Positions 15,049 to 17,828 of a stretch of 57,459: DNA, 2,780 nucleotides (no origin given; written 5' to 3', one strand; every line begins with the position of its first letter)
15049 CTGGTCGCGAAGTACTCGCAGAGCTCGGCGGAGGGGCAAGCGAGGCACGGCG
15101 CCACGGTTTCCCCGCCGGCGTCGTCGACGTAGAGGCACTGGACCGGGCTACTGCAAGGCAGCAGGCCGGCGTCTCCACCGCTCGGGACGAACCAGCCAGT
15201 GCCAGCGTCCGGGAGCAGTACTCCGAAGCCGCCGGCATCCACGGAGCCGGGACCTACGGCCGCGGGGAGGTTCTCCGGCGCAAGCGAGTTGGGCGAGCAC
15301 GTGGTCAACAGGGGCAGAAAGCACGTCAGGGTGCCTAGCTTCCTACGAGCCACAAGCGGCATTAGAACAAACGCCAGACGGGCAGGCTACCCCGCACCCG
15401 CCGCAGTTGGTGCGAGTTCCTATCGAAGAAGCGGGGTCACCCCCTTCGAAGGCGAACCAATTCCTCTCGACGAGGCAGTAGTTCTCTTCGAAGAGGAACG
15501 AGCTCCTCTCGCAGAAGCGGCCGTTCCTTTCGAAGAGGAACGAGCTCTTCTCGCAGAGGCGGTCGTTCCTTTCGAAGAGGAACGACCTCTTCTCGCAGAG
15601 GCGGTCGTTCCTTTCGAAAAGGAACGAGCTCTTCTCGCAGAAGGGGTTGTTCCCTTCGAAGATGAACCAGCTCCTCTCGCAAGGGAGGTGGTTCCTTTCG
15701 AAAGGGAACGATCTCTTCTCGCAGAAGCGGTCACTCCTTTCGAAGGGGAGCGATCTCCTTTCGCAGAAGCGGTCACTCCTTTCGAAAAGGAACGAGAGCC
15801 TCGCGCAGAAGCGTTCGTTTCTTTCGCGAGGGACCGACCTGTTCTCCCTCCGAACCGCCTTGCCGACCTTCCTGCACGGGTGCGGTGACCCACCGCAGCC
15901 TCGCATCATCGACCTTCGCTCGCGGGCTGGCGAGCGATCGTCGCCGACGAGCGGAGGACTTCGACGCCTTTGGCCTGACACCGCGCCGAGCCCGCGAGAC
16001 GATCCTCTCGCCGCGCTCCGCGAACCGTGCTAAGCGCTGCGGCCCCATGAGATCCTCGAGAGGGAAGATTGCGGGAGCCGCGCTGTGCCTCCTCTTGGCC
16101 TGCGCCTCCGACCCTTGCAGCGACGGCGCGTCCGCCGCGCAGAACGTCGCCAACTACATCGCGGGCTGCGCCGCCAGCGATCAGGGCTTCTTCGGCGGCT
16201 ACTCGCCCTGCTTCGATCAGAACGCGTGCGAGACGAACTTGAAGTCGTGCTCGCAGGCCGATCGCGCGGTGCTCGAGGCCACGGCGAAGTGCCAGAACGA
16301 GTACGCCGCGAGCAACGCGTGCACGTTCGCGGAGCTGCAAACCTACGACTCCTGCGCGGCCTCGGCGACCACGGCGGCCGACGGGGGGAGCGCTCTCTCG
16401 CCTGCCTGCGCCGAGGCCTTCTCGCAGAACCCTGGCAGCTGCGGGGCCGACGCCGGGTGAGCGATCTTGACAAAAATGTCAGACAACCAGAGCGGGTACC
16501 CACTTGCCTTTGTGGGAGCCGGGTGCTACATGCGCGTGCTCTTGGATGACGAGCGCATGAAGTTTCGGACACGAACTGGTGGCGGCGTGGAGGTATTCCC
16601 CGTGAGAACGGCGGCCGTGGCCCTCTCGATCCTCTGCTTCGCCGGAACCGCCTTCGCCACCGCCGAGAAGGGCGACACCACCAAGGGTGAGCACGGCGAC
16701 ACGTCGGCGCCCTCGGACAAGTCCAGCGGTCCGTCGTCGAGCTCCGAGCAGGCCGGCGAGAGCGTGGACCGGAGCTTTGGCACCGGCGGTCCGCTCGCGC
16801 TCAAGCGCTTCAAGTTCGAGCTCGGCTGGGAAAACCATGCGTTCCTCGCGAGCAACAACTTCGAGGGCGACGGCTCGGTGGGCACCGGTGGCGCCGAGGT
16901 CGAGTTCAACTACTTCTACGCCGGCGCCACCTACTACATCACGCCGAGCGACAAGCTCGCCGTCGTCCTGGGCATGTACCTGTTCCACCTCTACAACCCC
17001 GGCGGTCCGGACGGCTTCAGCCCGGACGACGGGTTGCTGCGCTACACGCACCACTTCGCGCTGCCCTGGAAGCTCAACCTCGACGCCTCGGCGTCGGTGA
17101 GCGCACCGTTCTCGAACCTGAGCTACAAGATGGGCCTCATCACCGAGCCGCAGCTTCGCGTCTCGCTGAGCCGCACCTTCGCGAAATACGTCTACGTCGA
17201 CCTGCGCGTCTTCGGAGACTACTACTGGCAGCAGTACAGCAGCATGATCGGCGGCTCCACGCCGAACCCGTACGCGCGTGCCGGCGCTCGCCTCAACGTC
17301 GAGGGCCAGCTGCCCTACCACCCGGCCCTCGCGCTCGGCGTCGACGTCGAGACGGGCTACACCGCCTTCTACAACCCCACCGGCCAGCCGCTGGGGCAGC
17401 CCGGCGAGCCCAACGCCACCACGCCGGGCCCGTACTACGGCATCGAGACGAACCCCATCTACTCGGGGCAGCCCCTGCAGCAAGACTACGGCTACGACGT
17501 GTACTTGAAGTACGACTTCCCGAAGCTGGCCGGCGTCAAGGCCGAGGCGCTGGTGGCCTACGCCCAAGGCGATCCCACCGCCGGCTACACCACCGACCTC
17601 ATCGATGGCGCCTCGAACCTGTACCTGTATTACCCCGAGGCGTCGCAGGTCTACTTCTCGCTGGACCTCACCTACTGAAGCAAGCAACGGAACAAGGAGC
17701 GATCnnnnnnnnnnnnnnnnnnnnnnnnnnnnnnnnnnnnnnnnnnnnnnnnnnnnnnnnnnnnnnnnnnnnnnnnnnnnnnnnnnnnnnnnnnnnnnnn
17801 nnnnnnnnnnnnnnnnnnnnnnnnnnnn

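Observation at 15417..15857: A second phased array of about ten 42-bp units, each with a 7-bp inverted repeat, with architecture like plasmid sopC centromeres or iterons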

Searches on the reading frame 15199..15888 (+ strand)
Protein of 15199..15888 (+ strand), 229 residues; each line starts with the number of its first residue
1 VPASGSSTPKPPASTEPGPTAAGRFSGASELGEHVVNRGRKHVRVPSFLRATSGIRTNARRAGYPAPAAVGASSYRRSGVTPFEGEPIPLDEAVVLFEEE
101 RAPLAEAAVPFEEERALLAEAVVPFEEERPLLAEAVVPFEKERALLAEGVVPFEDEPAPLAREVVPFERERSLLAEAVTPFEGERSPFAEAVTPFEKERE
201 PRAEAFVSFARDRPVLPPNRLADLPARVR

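Call 8: search_protein_families(library=pfam, proteins=[window:15199-15888:+], max_evalue=0.01)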
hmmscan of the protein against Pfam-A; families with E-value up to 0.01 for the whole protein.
window:15199-15888:+ (229 aa): 0 families

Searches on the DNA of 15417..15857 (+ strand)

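Call 48: search_dna_similar(query=window:15417-15857:+, collection=plasmids, mode=distant, max_evalue=0.001)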
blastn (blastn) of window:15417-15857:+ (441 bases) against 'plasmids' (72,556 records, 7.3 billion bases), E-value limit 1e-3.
No match.

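Call 49: search_dna_similar(query=window:15417-15857:+, collection=phages, mode=distant, max_evalue=0.001)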
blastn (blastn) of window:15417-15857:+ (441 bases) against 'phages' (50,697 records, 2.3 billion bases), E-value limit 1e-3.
No match.

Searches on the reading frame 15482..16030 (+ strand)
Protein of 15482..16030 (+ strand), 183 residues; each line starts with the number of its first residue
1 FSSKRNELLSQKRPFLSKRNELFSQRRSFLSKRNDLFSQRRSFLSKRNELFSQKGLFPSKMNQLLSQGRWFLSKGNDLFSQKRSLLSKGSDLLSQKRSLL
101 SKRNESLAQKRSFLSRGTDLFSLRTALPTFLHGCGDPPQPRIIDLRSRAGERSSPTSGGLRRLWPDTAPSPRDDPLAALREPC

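Call 55: search_protein_representatives(protein=window:15482-16030:+)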
Query: 183 residues. Proteins with E-value up to 0.001 (for the whole library): 119; up to 1e-10: 7; up to 1e-30: 0. The best 119 are listed.
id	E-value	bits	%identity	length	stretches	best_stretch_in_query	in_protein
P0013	9.5e-14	68.1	27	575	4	5-96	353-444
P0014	1.2e-13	67.7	28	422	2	3-120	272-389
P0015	1.9e-13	67.1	35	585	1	4-110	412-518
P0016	4.4e-12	62.6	34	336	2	9-80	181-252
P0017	6.3e-12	62.1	26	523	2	3-115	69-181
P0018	1.6e-11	60.8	24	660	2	3-110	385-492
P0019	1.6e-11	60.8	37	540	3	4-95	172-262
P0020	1.6e-10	57.5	40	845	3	62-122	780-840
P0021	2.9e-10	56.7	23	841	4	10-122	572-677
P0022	6.2e-10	55.7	30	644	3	7-119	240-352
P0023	7.2e-10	55.4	25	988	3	4-115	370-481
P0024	8.8e-10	55.1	26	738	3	2-117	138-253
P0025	2.0e-09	54.0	42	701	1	4-123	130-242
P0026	2.0e-09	54.0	32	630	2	4-111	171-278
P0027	2.1e-09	53.9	27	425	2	4-98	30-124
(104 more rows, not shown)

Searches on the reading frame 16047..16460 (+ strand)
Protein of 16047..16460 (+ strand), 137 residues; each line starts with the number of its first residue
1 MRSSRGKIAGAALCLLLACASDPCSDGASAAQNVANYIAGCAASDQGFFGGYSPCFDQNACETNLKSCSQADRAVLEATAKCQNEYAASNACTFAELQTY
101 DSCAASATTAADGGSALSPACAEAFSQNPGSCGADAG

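Call 8: search_protein_families(library=pfam, proteins=[window:16047-16460:+], max_evalue=0.01)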
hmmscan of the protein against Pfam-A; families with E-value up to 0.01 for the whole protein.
window:16047-16460:+ (137 aa): 0 families

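Call 17: find_encoding_contigs(protein=window:16047-16460:+, flank=10000, max_places=6)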
Protein window:16047-16460:+ (137 aa): 1 contig read that carries it; 1 place shown.
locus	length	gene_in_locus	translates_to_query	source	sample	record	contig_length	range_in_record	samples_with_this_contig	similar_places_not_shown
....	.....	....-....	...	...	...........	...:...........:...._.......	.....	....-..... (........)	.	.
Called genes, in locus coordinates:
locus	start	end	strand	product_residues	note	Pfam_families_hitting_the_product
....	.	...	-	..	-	?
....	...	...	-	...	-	-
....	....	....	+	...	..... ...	-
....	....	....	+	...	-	-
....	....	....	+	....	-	-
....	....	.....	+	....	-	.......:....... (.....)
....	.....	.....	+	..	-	-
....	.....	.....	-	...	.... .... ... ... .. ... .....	-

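Call 90: search_protein_families(library=ncbifam, proteins=[window:16047-16460:+], max_evalue=0.01)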
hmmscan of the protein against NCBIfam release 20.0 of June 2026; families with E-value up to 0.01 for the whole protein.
window:16047-16460:+ (137 aa): 0 families

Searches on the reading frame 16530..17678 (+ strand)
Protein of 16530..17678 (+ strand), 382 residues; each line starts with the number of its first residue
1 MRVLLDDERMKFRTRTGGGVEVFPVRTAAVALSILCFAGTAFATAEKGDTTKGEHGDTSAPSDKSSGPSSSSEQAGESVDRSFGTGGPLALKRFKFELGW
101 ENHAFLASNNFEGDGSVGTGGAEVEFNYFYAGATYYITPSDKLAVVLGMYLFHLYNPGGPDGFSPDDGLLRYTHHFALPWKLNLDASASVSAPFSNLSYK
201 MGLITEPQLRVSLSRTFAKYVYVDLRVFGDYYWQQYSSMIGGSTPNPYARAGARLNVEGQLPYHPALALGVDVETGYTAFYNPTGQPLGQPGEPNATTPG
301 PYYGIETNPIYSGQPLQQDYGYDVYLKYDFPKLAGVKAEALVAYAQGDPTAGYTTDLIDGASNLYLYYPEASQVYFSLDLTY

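Call 24: search_protein_families(library=pfam, proteins=[window:16530-17678:+], max_evalue=0.001)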
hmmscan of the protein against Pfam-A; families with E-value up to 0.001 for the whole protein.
window:16530-17678:+ (382 aa): 0 families

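Call 25: find_homologous_proteins(query=window:16530-17678:+, max_evalue=0.001)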
Query window:16530-17678:+ (382 aa): 12 proteins with E <= 0.001 among 8000 candidates.
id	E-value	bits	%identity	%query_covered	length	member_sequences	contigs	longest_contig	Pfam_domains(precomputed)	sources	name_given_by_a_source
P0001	2.3e-239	812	100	94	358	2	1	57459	-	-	-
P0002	4.5e-163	561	65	99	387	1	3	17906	-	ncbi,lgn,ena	-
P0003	2.5e-157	542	68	89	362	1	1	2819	-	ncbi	-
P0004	1.4e-116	408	56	86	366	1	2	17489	-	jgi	jgi:hypothetical protein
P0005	3.7e-115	403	54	94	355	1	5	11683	-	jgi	jgi:hypothetical protein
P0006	2.2e-113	398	55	87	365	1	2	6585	-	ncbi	-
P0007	1.6e-110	388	54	94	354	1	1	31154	-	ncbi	ncbi:MAG: hypothetical protein ACYDCL_14735 [Myxococcales bacterium]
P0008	1.3e-108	382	51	89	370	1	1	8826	-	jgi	jgi:hypothetical protein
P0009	5.8e-108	380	55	86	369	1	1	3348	-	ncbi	-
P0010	7.6e-107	376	53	93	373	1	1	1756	-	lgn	-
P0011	1.0e-87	313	47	90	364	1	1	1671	-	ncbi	-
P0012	8.2e-87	310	47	94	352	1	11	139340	-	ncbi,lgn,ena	-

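Call 26: find_encoding_contigs(protein=P0002, flank=8000, max_places=3)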
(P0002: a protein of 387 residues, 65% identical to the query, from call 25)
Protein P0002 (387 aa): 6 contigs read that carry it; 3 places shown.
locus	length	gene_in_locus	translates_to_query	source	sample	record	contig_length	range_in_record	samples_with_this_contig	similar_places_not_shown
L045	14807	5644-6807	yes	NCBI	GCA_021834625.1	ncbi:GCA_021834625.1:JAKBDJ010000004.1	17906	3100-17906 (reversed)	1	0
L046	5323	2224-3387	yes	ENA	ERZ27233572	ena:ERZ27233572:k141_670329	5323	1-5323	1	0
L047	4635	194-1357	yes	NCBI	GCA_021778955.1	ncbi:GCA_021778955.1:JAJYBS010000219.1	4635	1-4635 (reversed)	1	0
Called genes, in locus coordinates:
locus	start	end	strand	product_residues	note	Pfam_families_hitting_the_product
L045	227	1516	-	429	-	PF09587:PGA_cap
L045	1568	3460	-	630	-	-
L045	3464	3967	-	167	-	-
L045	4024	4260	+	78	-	-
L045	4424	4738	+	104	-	-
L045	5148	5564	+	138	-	-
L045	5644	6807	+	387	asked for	-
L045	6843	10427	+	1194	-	-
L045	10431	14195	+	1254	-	PF16313:DUF4953 (faint)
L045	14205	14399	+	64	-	-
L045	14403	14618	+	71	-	-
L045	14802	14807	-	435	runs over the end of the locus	-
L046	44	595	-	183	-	-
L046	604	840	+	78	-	-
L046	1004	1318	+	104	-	-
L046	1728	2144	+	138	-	-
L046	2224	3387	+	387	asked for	-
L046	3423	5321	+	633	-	?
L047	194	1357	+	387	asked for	-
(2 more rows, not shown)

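Call 27: find_encoding_contigs(protein=P0007, flank=8000, max_places=3)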
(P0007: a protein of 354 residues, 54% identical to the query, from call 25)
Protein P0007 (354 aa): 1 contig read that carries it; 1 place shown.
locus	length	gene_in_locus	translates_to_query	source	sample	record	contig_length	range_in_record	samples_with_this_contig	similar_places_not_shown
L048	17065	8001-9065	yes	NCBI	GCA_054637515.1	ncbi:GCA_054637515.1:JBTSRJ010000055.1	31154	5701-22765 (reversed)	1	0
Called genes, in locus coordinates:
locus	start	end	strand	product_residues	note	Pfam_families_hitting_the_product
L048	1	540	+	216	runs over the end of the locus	PF08843:AbiEii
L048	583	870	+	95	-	PF01909:NTP_transf_2, PF18765:Polbeta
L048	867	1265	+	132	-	PF08780:NTase_sub_bind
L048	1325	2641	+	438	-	-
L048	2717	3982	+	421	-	-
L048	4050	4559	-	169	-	-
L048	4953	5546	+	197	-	-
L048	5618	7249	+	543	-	PF00498:FHA (weak), PF16697:Yop-YscD_cpl (weak), PF00498:FHA, PF00158:Sigma54_activat, PF14532:Sigma54_activ_2, PF07728:AAA_5, PF25601:AAA_lid_14, PF02954:HTH_8, +1 more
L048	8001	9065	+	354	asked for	-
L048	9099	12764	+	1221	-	-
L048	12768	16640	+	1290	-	PF00413:Peptidase_M10 (faint), PF16313:DUF4953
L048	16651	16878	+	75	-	-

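Call 28: find_encoding_contigs(protein=P0012, flank=8000, max_places=3)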
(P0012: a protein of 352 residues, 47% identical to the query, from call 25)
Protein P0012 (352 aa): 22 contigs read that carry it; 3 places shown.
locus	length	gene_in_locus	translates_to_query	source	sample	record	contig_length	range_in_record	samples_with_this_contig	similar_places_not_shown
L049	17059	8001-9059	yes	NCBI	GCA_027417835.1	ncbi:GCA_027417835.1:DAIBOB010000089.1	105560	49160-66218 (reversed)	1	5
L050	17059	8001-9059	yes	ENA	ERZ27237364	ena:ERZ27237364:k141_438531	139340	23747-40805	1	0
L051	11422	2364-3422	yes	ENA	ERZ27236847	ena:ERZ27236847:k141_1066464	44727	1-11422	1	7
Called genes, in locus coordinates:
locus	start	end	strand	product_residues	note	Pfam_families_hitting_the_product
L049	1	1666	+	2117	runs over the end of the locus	PF16116:DUF4832 (faint), PF05345:He_PIG (weak), PF22352:K319L-like_PKD (faint), PF05345:He_PIG, PF07705:CARDB, PF05345:He_PIG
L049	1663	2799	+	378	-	PF02771:Acyl-CoA_dh_N, PF02770:Acyl-CoA_dh_M, PF00441:Acyl-CoA_dh_1, PF08028:Acyl-CoA_dh_2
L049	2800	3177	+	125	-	PF03091:CutA1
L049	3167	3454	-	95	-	-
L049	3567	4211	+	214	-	-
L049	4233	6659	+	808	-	PF00069:Pkinase, PF07714:PK_Tyr_Ser-Thr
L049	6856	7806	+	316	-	PF04909:Amidohydro_2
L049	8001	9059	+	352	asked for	-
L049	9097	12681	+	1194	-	-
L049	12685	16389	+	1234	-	PF16313:DUF4953 (weak)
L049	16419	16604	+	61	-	-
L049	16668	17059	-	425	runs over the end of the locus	-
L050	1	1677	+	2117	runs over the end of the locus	PF16116:DUF4832 (faint), PF05345:He_PIG (weak), PF22352:K319L-like_PKD (faint), PF24908:Ig_SIBA-E_2nd (faint), PF05345:He_PIG, PF07705:CARDB, PF05345:He_PIG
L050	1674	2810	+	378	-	PF02771:Acyl-CoA_dh_N, PF02770:Acyl-CoA_dh_M, PF00441:Acyl-CoA_dh_1, PF08028:Acyl-CoA_dh_2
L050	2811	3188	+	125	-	PF03091:CutA1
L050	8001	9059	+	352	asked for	-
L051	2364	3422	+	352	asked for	-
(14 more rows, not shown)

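Call 29: find_encoding_contigs(protein=P0004, flank=8000, max_places=3)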
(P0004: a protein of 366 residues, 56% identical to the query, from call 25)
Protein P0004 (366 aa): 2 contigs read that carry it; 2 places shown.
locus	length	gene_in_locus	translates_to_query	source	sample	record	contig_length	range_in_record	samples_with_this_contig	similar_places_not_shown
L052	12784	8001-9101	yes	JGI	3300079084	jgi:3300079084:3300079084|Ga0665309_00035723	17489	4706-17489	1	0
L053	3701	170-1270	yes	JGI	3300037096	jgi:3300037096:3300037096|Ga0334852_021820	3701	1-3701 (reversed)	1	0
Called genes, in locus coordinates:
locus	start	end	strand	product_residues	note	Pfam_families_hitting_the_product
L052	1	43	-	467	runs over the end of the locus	PF00150:Cellulase, PF18564:Glyco_hydro_5_C (weak)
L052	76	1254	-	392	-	PF13185:GAF_2 (weak), PF00211:Guanylate_cyc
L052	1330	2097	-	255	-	PF02900:LigB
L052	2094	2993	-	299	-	PF02678:Pirin, PF05726:Pirin_C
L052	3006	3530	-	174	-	PF07681:DoxX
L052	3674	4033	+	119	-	PF01638:HxlR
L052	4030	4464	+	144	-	PF00903:Glyoxalase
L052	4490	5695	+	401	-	PF07885:Ion_trans_2, PF13241:NAD_binding_7 (weak), PF02254:TrkA_N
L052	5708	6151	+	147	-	-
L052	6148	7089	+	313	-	PF04116:FA_hydroxylase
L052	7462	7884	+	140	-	-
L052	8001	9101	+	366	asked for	-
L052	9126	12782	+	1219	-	?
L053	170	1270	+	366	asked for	-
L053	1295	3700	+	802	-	?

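Call 34: find_encoding_contigs(protein=P0003, flank=8000, max_places=4)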
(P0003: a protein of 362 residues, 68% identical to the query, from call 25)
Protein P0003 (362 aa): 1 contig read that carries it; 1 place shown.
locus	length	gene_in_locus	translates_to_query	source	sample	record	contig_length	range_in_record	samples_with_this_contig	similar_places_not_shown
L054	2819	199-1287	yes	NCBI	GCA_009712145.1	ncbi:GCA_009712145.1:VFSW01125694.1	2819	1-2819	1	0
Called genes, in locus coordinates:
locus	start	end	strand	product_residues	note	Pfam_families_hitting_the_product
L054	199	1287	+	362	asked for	-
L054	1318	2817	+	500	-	?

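Call 90: search_protein_families(library=ncbifam, proteins=[window:16530-17678:+], max_evalue=0.01)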
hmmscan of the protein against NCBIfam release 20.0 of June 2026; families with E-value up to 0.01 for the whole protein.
window:16530-17678:+ (382 aa): 0 families

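Call 94: find_encoding_contigs(protein=P0005, flank=6000, max_places=5)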
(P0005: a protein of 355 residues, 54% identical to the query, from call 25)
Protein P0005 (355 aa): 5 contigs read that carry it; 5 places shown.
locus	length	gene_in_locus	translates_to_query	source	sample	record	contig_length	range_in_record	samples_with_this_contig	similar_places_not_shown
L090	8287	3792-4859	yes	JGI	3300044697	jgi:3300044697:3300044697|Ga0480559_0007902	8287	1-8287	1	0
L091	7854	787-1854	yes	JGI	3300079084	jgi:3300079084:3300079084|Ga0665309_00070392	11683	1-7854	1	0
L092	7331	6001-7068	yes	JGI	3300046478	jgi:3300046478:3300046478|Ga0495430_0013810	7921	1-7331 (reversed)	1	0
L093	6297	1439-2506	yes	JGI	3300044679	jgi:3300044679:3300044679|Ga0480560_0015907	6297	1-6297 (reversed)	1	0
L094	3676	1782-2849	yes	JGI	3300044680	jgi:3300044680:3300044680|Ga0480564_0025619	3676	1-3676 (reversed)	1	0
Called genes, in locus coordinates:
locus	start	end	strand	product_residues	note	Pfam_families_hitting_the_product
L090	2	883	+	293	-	?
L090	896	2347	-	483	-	-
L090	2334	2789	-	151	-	-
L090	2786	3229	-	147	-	-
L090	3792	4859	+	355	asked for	-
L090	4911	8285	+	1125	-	?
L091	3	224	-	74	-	?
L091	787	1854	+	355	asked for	-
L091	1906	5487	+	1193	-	-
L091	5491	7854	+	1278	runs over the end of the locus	PF16313:DUF4953 (faint)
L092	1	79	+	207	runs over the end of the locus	-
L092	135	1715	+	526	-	PF01039:Carboxyl_trans, PF03255:ACCA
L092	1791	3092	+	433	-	PF03349:Toluene_X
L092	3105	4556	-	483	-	-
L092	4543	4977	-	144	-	-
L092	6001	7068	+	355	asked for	-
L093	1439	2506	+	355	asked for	-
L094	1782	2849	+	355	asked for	-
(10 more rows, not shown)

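Call 95: find_encoding_contigs(protein=P0008, flank=6000, max_places=3)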
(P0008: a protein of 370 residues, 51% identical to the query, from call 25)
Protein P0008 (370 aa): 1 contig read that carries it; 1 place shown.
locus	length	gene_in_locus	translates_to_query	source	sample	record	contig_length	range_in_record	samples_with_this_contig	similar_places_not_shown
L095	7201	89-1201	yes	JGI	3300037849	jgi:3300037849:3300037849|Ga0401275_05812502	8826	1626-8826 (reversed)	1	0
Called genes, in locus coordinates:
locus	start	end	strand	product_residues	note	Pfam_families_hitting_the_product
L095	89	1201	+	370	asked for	-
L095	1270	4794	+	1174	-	-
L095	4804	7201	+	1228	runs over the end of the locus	PF16313:DUF4953 (weak)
